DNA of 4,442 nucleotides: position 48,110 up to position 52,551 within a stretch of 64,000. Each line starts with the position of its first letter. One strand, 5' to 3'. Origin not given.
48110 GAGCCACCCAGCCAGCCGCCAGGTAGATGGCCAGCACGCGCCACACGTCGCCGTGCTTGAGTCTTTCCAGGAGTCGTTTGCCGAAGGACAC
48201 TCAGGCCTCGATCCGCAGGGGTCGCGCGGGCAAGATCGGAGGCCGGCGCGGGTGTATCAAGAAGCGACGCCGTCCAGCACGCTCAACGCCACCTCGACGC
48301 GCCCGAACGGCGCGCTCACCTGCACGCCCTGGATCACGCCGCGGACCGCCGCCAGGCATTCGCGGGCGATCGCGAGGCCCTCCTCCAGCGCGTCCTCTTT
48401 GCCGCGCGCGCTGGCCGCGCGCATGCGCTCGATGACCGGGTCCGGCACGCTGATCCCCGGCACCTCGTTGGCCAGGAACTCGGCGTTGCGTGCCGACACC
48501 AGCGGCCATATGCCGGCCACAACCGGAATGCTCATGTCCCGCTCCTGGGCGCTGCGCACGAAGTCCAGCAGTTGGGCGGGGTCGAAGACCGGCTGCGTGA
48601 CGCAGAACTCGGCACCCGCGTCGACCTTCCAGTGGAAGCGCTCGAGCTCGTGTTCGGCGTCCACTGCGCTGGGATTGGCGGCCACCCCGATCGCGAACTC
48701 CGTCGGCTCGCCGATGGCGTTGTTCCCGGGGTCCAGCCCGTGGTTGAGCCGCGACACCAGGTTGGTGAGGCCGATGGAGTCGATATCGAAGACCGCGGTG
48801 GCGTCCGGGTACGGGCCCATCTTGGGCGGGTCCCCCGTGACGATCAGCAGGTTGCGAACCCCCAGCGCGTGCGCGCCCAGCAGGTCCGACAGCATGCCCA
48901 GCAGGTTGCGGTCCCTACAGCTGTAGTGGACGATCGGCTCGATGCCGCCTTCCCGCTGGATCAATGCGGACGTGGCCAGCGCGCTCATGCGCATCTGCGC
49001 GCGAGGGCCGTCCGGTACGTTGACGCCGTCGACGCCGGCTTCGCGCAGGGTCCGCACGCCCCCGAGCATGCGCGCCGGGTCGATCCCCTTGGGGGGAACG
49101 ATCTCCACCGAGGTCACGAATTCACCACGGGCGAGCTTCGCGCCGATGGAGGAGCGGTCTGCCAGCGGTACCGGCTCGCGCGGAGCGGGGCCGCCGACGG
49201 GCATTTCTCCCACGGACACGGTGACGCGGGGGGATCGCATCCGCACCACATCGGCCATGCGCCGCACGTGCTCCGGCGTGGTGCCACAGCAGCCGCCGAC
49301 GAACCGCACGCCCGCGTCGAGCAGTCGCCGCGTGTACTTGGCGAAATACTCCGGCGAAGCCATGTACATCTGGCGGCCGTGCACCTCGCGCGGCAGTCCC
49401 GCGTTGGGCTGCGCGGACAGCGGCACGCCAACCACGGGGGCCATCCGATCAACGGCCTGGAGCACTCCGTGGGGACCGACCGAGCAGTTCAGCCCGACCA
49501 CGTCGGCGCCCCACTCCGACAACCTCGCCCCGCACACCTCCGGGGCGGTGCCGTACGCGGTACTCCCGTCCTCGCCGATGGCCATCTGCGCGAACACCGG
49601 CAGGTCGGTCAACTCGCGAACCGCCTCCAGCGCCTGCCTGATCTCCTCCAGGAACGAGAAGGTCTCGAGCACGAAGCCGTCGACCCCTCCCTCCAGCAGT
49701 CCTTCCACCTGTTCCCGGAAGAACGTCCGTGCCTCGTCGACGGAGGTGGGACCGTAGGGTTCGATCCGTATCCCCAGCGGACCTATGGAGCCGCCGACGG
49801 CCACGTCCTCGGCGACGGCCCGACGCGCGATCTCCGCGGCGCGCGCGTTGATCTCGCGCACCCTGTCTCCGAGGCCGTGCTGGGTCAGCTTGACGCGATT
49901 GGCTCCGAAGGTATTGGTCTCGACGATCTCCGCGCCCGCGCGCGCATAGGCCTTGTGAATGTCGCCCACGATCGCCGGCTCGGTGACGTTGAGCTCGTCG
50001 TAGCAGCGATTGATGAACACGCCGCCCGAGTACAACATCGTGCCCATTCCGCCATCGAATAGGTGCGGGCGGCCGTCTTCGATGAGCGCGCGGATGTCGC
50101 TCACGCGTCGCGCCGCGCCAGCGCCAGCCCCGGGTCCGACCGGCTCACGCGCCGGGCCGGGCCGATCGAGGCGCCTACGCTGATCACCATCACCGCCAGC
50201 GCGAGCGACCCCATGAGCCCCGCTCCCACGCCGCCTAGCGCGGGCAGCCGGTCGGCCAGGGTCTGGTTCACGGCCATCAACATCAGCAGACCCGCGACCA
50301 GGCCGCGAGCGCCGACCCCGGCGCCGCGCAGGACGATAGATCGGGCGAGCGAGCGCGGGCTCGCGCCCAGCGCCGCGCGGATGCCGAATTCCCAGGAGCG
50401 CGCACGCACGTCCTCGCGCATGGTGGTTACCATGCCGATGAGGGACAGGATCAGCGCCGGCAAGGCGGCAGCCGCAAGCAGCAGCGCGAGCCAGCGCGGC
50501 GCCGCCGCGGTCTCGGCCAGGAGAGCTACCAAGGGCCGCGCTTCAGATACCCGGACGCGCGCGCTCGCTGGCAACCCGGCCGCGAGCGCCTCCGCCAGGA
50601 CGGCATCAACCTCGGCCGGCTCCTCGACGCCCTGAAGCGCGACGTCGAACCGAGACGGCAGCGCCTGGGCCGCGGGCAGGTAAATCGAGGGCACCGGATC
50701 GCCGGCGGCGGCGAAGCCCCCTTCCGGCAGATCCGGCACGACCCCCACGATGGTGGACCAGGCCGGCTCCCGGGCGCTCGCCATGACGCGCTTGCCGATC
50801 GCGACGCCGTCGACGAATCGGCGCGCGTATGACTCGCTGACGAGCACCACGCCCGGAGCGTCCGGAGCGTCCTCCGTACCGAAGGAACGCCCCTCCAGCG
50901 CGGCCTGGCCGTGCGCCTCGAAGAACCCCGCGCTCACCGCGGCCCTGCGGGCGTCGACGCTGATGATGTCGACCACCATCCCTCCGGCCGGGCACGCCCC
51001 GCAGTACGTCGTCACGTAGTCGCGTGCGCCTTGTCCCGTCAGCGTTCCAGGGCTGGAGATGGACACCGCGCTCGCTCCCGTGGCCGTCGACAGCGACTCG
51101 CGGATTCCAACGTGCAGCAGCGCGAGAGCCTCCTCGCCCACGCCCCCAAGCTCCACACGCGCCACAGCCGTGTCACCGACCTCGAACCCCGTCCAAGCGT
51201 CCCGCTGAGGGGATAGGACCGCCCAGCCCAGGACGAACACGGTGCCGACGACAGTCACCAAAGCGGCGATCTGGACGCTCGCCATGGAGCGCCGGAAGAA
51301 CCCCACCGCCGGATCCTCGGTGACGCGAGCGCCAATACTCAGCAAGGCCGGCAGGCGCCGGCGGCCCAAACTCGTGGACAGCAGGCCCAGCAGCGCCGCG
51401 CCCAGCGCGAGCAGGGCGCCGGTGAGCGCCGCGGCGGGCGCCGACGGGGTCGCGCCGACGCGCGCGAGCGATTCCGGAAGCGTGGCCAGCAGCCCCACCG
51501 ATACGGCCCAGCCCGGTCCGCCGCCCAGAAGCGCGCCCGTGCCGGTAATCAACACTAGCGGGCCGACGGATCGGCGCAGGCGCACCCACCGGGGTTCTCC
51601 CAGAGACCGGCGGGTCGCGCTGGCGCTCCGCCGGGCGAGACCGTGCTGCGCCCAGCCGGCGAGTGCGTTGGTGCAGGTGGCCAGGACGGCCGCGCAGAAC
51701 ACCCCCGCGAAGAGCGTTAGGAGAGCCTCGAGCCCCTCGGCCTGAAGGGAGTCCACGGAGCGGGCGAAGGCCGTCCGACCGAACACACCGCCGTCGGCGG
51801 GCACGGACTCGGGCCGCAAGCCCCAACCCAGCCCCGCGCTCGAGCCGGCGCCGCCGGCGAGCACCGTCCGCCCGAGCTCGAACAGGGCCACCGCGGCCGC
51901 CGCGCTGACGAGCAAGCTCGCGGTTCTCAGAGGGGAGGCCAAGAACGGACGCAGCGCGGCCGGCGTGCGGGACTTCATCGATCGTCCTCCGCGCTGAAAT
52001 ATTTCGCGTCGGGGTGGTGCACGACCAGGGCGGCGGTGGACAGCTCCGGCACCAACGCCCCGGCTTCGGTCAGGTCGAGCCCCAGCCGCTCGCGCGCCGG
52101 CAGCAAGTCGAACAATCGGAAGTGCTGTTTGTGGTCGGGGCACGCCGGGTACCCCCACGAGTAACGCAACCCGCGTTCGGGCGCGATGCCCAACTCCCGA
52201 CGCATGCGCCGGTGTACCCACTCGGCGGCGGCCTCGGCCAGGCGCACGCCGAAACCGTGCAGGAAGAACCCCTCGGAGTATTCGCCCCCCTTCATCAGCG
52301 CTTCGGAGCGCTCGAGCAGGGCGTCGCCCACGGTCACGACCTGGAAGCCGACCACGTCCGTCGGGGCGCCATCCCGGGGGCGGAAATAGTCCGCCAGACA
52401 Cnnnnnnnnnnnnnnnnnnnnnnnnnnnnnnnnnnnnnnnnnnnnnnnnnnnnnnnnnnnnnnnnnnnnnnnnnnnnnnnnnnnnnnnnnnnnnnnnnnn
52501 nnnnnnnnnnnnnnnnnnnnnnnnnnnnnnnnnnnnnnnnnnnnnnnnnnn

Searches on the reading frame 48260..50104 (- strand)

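Call 54: search_protein_families(library=pfam, proteins=[window:48260-50104:-], max_evalue=0.001)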
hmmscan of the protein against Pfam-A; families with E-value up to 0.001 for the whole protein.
window:48260-50104:- (615 aa): 2 families
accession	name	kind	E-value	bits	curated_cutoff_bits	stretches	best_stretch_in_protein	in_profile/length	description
PF02574.22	S-methyl_trans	-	6.6e-69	233.3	22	1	15-287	2-283/283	Homocysteine S-methyltransferase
PF02219.23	MTHFR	-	4.7e-34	118.5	24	1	322-579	4-250/287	Methylenetetrahydrofolate reductase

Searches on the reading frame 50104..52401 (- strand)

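Call 54: search_protein_families(library=pfam, proteins=[window:50104-52401:-], max_evalue=0.001)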
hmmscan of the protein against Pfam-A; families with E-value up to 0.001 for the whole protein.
window:50104-52401:- (766 aa): 2 families
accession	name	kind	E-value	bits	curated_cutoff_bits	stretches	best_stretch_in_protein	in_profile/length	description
PF12704.14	MacB_PCD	-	1.6e-11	45.4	27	1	488-604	92-203/207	MacB-like periplasmic core domain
PF02687.27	FtsX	-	2.3e-10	41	25.5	1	647-757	5-120/120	FtsX-like permease C-terminal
